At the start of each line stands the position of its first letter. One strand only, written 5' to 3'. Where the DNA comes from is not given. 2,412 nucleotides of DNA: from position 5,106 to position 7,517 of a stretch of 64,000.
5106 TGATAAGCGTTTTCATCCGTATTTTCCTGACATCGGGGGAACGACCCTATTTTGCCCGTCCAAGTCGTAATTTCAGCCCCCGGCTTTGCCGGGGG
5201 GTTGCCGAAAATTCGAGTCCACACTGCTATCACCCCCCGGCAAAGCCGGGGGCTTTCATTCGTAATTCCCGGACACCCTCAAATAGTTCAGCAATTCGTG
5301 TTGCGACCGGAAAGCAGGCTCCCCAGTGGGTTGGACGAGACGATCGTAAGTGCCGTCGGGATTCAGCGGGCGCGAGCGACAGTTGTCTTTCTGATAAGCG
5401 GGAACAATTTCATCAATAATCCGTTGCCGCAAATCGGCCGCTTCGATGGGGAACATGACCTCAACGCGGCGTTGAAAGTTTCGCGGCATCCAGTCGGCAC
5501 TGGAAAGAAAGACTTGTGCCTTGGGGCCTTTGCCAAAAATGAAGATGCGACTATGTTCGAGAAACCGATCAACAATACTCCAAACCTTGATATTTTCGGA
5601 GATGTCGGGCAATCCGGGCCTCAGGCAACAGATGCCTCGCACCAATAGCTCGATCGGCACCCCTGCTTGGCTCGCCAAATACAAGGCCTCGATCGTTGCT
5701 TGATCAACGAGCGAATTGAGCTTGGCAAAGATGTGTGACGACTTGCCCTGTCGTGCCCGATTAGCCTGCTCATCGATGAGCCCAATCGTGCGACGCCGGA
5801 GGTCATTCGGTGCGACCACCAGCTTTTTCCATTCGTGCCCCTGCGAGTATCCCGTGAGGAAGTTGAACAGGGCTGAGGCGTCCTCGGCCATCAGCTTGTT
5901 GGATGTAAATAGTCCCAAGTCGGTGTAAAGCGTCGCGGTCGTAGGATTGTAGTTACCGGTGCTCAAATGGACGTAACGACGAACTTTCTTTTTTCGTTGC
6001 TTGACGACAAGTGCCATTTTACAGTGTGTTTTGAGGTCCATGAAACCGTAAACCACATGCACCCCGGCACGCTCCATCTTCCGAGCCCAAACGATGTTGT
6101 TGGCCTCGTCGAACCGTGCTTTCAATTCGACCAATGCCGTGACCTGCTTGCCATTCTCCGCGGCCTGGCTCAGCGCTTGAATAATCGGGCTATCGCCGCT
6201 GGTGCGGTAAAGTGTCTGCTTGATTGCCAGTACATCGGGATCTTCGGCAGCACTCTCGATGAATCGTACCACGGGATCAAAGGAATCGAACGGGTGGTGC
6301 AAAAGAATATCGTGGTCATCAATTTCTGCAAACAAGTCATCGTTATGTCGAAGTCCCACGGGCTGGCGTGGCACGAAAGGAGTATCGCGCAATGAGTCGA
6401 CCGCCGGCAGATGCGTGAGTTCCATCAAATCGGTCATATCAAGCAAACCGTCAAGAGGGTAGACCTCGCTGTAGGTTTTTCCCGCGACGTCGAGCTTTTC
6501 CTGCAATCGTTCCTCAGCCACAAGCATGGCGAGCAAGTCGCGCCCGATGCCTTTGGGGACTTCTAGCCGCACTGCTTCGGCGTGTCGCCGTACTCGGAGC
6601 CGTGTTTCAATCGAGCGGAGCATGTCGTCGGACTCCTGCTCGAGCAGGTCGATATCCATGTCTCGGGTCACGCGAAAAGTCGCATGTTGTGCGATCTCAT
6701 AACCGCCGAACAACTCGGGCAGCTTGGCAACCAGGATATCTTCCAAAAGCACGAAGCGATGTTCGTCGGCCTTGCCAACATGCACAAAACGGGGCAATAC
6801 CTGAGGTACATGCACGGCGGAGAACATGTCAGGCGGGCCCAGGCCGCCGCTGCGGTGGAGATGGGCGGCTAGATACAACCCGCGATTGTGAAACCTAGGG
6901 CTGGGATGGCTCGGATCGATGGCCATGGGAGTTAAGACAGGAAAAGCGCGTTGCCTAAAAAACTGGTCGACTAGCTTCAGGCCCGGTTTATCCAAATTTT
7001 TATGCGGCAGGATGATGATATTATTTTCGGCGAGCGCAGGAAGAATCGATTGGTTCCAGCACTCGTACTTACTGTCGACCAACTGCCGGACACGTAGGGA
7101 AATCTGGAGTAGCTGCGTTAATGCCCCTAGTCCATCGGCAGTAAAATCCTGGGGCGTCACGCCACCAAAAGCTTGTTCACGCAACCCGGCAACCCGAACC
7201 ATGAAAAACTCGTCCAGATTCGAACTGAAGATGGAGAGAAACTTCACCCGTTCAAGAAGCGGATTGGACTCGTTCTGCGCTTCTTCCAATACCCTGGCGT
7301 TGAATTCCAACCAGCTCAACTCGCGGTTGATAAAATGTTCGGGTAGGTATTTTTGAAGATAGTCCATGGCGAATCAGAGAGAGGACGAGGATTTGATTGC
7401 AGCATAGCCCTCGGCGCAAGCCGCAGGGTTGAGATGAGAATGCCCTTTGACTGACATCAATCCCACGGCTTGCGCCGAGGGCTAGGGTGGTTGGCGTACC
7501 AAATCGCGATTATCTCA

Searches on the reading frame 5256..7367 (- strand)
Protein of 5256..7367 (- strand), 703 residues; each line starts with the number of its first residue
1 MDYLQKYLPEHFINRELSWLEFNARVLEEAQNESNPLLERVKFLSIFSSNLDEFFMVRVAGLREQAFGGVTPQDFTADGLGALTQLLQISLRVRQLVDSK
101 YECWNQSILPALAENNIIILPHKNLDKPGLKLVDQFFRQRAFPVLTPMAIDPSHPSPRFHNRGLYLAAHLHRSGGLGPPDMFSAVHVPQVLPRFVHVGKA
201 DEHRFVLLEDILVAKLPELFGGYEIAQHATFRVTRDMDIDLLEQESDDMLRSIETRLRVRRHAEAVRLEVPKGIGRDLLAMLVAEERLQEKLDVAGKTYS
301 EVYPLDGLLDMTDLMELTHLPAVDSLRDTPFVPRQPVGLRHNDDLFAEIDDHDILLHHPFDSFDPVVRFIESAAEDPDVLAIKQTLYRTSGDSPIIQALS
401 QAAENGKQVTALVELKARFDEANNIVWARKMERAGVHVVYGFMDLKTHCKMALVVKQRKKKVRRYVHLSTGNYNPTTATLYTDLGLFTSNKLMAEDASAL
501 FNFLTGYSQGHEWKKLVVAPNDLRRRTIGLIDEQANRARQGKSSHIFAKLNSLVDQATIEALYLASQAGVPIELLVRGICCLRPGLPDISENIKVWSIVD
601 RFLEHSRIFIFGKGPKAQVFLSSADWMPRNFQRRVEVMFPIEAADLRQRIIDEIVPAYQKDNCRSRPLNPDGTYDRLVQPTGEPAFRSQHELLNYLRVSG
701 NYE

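Call 77: search_protein_families(library=pfam, proteins=[window:5256-7367:-], max_evalue=0.00001)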
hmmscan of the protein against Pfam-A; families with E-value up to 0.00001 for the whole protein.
window:5256-7367:- (703 aa): 5 families
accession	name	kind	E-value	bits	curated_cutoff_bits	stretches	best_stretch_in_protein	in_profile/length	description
PF17941.7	PP_kinase_C_1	-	1.7e-76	255.9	25.7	1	345-509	2-166/167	Polyphosphate kinase C-terminal domain 1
PF13090.12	PP_kinase_C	-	1.4e-62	210.6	25.8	1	516-689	1-172/172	Polyphosphate kinase C-terminal domain 2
PF02503.22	PP_kinase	-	3.9e-48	164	31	1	132-317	5-183/183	Polyphosphate kinase middle domain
PF13089.11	PP_kinase_N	-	3.7e-39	133.8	23.8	1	12-119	1-106/107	Polyphosphate kinase N-terminal domain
PF13091.12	PLDc_2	-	1.5e-08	35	27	0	391-501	21-128/132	PLD-like domain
